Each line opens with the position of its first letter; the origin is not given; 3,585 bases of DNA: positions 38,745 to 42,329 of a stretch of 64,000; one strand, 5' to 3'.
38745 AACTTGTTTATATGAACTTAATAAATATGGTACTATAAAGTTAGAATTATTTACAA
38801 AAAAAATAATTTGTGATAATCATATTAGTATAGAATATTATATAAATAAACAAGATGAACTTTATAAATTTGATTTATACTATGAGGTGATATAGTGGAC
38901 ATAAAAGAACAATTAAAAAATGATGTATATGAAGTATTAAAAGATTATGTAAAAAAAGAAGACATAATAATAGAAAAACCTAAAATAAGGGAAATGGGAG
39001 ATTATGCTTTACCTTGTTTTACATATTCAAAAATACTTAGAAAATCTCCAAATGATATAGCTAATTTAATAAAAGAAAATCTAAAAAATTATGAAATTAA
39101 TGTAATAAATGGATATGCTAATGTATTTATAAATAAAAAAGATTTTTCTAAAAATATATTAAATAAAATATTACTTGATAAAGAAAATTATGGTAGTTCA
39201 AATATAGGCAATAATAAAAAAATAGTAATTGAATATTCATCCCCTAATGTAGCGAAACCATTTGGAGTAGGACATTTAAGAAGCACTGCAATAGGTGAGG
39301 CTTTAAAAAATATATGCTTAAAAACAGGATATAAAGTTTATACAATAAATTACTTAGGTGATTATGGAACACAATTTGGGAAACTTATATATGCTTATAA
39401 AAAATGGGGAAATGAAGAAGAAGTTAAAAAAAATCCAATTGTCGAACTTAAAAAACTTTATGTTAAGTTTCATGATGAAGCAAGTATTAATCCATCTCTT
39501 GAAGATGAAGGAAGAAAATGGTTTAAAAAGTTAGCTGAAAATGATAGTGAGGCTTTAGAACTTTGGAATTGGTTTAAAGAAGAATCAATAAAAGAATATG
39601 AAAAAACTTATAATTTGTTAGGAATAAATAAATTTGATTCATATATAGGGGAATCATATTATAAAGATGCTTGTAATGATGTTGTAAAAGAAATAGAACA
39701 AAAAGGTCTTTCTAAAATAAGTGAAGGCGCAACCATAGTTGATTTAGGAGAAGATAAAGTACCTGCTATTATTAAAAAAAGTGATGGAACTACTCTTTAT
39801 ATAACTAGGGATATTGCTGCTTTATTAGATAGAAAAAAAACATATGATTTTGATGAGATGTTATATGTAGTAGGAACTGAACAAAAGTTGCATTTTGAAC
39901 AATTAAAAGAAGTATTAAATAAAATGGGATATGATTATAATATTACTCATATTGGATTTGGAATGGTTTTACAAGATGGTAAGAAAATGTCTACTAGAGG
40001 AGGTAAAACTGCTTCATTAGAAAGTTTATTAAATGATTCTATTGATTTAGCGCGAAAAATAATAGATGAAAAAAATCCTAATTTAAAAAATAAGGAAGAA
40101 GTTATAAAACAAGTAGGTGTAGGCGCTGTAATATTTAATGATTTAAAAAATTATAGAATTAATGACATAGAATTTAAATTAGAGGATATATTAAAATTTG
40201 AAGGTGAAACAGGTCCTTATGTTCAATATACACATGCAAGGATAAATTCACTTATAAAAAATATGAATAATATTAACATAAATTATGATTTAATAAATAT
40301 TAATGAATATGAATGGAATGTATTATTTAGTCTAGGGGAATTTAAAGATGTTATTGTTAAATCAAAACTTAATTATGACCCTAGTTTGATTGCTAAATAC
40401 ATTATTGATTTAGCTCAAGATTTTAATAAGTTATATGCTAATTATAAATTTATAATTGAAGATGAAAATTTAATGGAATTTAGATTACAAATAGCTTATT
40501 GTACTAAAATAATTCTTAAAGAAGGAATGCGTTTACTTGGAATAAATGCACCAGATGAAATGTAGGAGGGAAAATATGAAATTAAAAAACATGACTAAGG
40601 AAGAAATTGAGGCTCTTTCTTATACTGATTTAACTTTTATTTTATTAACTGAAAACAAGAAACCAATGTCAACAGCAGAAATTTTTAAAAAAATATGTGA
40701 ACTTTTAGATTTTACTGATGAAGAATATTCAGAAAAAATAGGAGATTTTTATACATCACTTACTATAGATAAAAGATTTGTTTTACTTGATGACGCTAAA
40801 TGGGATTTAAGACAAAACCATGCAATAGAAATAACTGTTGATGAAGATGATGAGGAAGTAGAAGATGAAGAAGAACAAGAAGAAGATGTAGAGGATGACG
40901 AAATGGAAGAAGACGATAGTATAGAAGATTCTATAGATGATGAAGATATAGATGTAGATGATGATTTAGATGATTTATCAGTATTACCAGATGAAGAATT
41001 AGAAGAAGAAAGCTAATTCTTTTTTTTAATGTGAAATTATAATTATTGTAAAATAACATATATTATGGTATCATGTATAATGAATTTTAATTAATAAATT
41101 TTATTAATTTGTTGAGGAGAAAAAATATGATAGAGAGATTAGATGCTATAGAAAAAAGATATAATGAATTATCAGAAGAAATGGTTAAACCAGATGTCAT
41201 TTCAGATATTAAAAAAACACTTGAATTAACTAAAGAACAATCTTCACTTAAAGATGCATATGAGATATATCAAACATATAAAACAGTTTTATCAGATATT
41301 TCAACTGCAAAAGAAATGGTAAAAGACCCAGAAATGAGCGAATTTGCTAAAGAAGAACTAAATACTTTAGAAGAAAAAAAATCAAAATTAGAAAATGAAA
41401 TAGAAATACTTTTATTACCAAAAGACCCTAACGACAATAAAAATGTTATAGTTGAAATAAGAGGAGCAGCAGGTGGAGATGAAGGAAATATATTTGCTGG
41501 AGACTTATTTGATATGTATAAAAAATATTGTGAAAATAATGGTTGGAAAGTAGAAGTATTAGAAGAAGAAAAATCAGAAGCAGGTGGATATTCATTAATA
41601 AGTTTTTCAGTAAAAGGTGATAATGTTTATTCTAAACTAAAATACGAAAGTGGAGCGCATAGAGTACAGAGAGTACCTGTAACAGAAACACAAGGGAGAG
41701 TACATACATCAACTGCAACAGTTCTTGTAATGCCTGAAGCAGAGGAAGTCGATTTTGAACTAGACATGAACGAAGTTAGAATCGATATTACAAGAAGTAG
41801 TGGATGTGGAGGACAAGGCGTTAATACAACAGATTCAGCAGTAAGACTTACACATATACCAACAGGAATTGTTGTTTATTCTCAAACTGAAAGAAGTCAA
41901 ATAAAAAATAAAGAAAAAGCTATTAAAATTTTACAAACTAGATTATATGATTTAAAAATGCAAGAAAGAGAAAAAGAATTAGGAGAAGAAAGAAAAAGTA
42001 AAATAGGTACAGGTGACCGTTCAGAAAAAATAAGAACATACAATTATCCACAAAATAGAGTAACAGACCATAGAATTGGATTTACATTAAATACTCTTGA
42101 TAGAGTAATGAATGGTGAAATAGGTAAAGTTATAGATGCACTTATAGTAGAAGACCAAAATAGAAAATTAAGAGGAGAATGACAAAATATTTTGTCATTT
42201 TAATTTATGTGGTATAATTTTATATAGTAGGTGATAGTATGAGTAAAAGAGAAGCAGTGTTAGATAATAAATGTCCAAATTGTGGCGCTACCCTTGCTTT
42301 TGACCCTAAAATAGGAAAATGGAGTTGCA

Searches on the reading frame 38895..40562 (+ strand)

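Call 47: search_protein_families(library=pfam, proteins=[window:38895-40562:+], max_evalue=1e-8)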
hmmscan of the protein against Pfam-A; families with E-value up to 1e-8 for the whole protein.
window:38895-40562:+ (556 aa): 3 families
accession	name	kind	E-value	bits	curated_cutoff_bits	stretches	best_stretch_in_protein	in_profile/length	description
PF00750.26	tRNA-synt_1d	-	4.1e-93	312.6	23.3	1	90-428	3-348/349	tRNA synthetases class I (R), catalytic domain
PF05746.21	DALR_1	-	1.5e-26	93.2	22.3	1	443-556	1-117/117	DALR anticodon binding domain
PF03485.21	Arg_tRNA_synt_N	-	5e-12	46.7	21.5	1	3-78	3-84/85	Arginyl tRNA synthetase N terminal domain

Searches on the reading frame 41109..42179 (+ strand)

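Call 47: search_protein_families(library=pfam, proteins=[window:41109-42179:+], max_evalue=1e-8)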
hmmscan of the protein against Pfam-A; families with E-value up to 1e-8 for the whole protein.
window:41109-42179:+ (357 aa): 2 families
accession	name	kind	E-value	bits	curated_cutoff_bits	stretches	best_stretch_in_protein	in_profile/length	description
PF03462.23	PCRF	-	2.6e-74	249.7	24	1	14-205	1-194/194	PCRF domain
PF00472.26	RF-1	-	4.1e-41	140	35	1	213-322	2-116/116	RF-1 domain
